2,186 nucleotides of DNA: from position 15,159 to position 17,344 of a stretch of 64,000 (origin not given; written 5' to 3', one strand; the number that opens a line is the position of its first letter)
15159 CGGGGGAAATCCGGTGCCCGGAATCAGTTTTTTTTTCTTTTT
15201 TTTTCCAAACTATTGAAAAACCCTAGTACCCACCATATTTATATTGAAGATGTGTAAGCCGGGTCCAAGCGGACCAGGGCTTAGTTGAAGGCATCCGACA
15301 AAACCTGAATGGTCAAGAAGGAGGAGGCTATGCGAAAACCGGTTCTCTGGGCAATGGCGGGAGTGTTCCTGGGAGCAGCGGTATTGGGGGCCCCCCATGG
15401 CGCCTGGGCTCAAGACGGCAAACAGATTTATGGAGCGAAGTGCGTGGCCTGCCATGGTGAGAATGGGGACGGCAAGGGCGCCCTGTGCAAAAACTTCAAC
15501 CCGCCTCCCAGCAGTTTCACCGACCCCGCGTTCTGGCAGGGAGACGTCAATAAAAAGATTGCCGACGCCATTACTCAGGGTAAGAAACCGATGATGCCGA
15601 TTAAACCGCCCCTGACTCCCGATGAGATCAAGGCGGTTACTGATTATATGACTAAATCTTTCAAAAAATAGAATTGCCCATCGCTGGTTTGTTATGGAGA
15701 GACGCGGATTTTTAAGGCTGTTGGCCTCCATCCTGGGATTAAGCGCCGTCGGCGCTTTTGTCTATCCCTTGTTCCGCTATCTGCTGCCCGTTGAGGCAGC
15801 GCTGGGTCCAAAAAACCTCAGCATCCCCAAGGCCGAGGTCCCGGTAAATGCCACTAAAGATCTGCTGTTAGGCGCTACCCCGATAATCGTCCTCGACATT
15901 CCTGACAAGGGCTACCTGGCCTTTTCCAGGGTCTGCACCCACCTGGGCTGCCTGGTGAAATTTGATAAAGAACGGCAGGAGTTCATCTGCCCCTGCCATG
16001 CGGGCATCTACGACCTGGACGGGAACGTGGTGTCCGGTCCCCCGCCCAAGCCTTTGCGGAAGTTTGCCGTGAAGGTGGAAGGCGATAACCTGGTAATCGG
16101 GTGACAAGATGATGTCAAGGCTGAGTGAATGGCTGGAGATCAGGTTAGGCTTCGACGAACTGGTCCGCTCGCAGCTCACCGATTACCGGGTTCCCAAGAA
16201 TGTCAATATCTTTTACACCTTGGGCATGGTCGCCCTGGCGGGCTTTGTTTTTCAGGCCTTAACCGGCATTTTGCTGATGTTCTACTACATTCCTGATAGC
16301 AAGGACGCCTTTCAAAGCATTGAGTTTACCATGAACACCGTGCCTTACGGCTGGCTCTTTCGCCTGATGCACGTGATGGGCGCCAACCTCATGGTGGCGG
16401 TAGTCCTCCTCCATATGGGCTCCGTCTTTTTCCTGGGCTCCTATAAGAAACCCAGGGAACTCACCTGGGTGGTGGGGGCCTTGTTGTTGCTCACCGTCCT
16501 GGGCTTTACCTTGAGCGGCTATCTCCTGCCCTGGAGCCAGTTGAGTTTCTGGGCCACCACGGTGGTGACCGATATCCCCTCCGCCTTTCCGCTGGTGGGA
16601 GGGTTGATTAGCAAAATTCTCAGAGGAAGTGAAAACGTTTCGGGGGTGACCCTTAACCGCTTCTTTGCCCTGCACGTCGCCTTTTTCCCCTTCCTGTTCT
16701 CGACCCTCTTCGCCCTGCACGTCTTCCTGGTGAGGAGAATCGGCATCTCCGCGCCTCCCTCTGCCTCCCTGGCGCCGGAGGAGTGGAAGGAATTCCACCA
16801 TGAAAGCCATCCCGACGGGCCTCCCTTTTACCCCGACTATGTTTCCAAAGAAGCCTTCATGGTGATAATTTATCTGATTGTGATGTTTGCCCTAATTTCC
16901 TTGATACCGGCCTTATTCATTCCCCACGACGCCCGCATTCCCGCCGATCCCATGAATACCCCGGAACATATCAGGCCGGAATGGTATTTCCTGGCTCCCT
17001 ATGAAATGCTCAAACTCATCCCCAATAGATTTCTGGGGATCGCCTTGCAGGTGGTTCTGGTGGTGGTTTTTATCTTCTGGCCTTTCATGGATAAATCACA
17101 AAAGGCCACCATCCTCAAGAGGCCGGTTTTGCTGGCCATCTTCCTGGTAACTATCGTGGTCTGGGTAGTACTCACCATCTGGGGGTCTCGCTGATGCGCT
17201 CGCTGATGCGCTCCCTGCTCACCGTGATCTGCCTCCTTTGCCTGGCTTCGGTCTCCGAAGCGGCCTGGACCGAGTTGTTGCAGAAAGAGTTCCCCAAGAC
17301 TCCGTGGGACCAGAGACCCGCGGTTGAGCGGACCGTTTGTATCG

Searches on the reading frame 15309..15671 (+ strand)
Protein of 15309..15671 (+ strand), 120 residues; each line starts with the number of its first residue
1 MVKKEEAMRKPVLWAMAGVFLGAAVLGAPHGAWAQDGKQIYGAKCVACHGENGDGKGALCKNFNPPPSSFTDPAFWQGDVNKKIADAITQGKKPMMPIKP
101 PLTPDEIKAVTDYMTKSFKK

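Call 5: search_protein_families(library=pfam, proteins=[window:15309-15671:+])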
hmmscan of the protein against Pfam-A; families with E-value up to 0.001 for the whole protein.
window:15309-15671:+ (120 aa): 2 families
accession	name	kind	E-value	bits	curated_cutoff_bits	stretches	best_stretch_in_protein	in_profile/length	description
PF13442.11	Cytochrome_CBB3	-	8.5e-13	48.9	27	1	34-114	3-68/68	Cytochrome C oxidase, cbb3-type, subunit III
PF00034.26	Cytochrom_C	-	2.4e-12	48.4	21.3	1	34-115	1-87/90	Cytochrome c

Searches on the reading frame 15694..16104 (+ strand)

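Call 5: search_protein_families(library=pfam, proteins=[window:15694-16104:+])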
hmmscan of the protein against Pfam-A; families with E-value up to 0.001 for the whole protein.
window:15694-16104:+ (136 aa): 1 family
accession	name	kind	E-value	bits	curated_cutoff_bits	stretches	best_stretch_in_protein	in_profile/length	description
PF00355.32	Rieske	-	7.8e-13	48.6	20.3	1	46-124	8-87/88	Rieske [2Fe-2S] domain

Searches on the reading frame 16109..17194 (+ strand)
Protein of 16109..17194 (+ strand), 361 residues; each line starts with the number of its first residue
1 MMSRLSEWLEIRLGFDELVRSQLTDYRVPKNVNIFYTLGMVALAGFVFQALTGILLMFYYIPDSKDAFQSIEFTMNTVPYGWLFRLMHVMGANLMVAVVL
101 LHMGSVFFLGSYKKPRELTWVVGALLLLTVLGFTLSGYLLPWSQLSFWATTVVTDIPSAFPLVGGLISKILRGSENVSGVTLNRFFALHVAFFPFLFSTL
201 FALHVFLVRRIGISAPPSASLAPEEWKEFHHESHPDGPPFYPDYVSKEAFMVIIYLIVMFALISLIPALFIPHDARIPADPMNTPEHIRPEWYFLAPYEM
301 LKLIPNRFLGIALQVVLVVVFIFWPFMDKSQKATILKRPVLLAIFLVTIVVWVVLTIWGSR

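Call 5: search_protein_families(library=pfam, proteins=[window:16109-17194:+])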
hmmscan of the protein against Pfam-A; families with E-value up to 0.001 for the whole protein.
window:16109-17194:+ (361 aa): 4 families
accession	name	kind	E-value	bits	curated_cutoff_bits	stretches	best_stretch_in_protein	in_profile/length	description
PF00033.24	Cytochrome_B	-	1.7e-54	184.9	27.2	1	24-211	2-188/189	Cytochrome b/b6/petB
PF13631.11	Cytochrom_B_N_2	-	4.3e-38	131.4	27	1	94-269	2-165/169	Cytochrome b(N-terminal)/b6/petB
PF00032.22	Cytochrom_B_C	-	2.1e-20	73.3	20.7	1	278-360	1-83/102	Cytochrome b(C-terminal)/b6/petD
PF14358.11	DUF4405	-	0.00034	21.5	26.7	1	40-104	4-63/66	Domain of unknown function (DUF4405)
